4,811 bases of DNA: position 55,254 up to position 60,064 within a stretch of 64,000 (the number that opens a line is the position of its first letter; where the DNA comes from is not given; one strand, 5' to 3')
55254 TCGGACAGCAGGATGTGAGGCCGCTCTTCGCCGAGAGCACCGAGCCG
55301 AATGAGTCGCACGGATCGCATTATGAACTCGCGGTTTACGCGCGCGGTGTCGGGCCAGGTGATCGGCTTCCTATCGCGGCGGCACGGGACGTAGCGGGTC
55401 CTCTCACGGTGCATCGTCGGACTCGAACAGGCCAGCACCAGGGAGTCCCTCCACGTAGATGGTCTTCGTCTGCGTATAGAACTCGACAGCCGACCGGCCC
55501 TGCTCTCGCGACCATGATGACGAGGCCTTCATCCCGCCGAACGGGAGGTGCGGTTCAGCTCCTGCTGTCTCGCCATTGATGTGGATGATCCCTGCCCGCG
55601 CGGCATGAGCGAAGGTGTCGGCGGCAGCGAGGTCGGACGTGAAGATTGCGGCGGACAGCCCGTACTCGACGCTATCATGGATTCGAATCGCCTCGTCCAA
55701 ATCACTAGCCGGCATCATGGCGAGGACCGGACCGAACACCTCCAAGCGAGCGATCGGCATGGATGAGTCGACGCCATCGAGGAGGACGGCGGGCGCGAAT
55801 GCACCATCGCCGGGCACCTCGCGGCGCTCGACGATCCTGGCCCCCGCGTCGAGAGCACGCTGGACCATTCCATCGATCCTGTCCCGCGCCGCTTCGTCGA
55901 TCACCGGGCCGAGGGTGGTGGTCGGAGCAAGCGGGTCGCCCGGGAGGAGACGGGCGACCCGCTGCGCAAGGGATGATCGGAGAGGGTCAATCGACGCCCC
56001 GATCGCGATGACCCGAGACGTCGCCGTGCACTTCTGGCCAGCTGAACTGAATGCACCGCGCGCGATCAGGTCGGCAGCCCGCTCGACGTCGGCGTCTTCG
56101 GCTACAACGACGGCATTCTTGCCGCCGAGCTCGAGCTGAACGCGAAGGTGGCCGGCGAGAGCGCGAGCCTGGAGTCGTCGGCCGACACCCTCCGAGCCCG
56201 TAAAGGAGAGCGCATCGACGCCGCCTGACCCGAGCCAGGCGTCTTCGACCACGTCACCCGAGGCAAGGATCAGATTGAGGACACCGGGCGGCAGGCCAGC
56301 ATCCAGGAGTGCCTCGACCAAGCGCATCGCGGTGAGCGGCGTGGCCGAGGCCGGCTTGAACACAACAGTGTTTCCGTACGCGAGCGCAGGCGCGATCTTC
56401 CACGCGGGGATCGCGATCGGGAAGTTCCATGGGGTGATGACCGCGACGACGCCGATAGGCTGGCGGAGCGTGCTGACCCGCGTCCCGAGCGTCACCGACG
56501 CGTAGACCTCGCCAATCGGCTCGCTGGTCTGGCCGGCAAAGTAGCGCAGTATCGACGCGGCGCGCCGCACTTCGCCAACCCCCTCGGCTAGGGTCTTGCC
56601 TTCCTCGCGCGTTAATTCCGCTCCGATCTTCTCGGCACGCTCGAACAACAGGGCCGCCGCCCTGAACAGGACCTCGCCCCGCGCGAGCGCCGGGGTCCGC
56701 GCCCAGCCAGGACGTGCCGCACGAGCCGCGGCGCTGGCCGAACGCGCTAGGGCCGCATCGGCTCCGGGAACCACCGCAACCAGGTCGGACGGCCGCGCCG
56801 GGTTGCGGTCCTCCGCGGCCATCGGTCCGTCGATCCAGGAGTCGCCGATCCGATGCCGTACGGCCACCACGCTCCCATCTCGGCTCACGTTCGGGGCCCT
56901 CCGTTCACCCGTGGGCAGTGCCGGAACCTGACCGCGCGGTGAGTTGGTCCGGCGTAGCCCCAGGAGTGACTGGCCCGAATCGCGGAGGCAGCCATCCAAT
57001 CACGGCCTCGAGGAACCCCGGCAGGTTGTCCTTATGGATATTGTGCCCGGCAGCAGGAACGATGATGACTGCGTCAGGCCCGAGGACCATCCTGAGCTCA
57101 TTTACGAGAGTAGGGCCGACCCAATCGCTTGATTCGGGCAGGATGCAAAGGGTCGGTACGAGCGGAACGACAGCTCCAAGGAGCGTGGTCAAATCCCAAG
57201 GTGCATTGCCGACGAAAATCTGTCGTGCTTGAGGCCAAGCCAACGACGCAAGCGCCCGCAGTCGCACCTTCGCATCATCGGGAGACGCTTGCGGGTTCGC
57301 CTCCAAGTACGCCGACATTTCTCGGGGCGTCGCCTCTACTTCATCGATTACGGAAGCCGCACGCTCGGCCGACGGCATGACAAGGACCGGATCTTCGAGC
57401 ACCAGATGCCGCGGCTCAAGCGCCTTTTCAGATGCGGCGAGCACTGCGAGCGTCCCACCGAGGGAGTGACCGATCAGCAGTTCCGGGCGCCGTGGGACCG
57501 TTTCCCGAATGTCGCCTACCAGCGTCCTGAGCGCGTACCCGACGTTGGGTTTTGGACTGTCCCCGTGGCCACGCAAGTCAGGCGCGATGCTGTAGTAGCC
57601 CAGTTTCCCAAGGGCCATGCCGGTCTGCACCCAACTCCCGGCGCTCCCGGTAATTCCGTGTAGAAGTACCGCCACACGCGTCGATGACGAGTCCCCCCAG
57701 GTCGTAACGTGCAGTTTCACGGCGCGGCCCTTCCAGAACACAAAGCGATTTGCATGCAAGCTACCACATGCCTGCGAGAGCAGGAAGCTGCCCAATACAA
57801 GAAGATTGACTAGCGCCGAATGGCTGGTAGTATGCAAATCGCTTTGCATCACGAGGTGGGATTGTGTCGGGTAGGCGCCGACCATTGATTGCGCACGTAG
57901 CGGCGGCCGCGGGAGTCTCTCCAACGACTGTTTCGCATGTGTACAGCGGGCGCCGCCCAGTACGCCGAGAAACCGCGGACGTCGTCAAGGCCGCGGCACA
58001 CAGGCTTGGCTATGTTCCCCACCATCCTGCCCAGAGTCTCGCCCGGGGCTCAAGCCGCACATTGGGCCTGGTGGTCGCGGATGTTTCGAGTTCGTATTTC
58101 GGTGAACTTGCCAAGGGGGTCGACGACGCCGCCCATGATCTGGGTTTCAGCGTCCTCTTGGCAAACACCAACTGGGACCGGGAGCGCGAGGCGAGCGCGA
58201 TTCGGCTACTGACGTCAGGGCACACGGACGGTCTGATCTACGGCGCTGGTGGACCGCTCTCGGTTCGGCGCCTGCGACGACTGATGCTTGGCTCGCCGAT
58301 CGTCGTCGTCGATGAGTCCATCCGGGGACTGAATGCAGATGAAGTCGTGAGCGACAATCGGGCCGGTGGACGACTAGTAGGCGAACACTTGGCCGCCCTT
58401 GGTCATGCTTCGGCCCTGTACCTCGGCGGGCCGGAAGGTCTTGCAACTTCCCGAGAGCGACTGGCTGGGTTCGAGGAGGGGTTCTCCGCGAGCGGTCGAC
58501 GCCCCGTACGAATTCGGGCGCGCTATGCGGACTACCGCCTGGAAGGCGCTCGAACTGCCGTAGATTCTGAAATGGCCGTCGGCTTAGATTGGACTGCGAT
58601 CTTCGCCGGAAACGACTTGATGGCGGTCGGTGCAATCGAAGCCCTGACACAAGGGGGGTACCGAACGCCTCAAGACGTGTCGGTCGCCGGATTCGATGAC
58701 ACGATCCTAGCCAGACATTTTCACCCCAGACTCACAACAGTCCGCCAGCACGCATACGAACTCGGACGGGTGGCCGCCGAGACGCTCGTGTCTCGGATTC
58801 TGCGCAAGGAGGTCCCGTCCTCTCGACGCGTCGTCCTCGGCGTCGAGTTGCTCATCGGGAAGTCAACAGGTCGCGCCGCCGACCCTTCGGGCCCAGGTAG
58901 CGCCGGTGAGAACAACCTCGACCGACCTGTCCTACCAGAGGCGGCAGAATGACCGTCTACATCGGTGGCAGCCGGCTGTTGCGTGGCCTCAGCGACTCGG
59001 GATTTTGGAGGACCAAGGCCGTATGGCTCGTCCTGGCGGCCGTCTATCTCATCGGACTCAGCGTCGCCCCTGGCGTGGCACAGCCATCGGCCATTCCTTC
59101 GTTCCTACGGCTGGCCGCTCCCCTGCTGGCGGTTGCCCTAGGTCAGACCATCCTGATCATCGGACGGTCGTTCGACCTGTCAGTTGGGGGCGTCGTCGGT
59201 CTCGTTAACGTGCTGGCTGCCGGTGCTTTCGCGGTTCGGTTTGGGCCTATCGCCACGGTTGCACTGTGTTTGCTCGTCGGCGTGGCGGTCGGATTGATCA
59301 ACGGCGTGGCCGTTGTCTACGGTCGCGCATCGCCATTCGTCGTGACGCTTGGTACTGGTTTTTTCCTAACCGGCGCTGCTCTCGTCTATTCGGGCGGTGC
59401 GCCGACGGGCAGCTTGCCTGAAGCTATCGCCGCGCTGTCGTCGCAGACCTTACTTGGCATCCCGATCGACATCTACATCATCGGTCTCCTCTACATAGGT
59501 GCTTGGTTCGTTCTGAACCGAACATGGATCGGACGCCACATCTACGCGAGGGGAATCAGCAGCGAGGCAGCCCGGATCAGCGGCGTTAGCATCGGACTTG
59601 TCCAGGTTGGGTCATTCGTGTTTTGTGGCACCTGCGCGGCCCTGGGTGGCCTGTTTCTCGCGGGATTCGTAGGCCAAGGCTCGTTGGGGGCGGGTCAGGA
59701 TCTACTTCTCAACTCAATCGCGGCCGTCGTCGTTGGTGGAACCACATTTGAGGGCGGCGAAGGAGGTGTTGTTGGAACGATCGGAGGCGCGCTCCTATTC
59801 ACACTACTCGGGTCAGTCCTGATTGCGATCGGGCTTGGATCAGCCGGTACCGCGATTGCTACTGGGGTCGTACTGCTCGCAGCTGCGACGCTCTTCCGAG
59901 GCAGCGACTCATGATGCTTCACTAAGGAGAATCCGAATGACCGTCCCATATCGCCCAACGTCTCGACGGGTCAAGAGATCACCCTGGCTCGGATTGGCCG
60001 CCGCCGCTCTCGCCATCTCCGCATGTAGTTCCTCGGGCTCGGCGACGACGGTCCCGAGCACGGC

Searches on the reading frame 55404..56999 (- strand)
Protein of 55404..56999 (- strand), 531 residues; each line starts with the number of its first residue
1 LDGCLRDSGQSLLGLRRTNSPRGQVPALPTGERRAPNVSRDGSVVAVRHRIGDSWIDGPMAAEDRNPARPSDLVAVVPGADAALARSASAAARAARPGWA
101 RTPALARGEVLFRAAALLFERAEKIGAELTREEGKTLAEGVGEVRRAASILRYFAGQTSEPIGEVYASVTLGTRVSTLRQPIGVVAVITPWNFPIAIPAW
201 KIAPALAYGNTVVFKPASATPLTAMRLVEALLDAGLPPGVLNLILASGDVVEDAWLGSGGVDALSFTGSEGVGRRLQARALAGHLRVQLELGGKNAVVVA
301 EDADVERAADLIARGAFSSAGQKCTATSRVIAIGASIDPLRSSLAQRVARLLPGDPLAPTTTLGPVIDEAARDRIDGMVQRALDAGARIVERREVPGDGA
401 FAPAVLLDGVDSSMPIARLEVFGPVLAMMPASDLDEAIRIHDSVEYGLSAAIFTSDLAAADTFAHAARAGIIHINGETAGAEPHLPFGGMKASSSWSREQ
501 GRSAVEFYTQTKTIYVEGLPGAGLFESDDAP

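Call 22: search_protein_families(library=pfam, proteins=[window:55404-56999:-], max_evalue=0.01)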
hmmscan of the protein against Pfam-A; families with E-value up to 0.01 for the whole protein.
window:55404-56999:- (531 aa): 1 family
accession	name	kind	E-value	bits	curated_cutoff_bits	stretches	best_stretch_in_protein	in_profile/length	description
PF00171.27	Aldedh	-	2.3e-141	471.9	23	1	62-514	9-461/461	Aldehyde dehydrogenase family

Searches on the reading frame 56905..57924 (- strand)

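Call 22: search_protein_families(library=pfam, proteins=[window:56905-57924:-], max_evalue=0.01)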
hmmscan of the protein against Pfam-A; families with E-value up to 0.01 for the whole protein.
window:56905-57924:- (339 aa): 5 families
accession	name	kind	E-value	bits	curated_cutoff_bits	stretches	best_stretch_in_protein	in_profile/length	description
PF12697.13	Abhydrolase_6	-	4.6e-20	73.6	26.3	1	86-298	2-208/217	Alpha/beta hydrolase family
PF00561.26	Abhydrolase_1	-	6.1e-15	56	25.8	1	86-192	4-113/245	alpha/beta hydrolase fold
PF12146.15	Hydrolase_4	-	1.7e-11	44.3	27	1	83-185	5-115/239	Serine aminopeptidase, S33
PF00975.26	Thioesterase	-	0.00064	20.4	26.4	1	89-209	7-131/226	Thioesterase domain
PF01764.32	Lipase_3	-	0.0087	16.4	22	0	149-166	66-83/140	Lipase (class 3)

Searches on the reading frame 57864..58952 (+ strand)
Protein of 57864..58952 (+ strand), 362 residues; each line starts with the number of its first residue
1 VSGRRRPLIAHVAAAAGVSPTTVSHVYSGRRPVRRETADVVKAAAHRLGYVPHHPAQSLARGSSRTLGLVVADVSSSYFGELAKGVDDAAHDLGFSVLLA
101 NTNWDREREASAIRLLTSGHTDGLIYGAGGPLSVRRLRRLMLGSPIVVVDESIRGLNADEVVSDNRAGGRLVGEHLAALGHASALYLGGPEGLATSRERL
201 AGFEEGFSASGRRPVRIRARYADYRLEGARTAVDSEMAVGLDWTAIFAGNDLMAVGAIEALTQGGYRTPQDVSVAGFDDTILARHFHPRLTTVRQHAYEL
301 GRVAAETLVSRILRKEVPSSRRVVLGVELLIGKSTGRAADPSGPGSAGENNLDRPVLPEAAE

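Call 22: search_protein_families(library=pfam, proteins=[window:57864-58952:+], max_evalue=0.01)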
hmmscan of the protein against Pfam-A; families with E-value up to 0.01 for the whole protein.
window:57864-58952:+ (362 aa): 5 families
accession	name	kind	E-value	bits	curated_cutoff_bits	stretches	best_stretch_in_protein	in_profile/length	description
PF13377.12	Peripla_BP_3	-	1.1e-32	113.9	26.5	1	174-335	2-167/167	Periplasmic binding protein-like domain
PF00532.27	Peripla_BP_1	-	1.3e-28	100.7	22.2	1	65-322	2-270/281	Periplasmic binding proteins and sugar binding domain of LacI family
PF13407.12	Peripla_BP_4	-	7.9e-17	62.1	35.1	1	68-310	2-252/258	Periplasmic binding protein domain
PF00356.27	LacI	-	9.9e-10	38.5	27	1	10-52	3-45/46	Bacterial regulatory proteins, lacI family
PF13560.12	HTH_31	-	0.0012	19.6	27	1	11-48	19-54/64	Helix-turn-helix domain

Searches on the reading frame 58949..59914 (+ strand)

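Call 22: search_protein_families(library=pfam, proteins=[window:58949-59914:+], max_evalue=0.01)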
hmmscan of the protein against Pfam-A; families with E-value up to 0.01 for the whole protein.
window:58949-59914:+ (321 aa): 1 family
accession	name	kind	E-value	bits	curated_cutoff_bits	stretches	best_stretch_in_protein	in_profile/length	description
PF02653.21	BPD_transp_2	-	2.7e-25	89.4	26.8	1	51-309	4-265/269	Branched-chain amino acid transport system / permease component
